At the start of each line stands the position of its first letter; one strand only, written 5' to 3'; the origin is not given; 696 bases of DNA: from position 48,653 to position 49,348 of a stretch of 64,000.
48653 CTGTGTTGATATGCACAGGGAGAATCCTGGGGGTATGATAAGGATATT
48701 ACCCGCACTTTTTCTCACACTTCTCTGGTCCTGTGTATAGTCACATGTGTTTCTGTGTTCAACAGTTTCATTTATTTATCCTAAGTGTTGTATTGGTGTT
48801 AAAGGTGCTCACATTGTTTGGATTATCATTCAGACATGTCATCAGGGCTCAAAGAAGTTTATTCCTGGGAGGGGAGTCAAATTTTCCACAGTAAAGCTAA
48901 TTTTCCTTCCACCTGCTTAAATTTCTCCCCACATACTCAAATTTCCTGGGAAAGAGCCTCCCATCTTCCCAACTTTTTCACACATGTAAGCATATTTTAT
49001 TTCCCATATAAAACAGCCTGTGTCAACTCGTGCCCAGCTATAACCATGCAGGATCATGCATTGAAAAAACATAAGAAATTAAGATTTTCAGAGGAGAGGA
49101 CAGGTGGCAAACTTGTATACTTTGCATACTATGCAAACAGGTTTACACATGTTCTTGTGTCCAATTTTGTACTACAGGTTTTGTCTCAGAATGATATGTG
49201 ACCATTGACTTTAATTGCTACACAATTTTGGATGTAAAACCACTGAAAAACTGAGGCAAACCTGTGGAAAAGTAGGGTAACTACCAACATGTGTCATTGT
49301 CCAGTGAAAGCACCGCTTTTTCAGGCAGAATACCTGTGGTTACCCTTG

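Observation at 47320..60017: Phase-consistent exon chain encoding BRCT plus a PARP helical-domain motif. It is probably the 5' part of a PARP4 (vault PARP)-like gene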

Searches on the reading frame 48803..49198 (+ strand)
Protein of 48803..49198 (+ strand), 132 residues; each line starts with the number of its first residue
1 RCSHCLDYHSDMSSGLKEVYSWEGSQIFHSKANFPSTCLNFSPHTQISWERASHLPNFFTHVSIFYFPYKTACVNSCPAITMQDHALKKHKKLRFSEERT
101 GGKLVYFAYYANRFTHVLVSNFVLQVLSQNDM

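Call 50: search_protein_families(library=pfam, proteins=[window:48803-49198:+], max_evalue=0.01)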
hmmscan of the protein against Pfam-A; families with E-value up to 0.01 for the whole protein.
window:48803-49198:+ (132 aa): 0 families
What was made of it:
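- Tried and rejected: Long open segments inside the introns (48803-49198 and 52262-52645) have no Pfam match (call 50).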
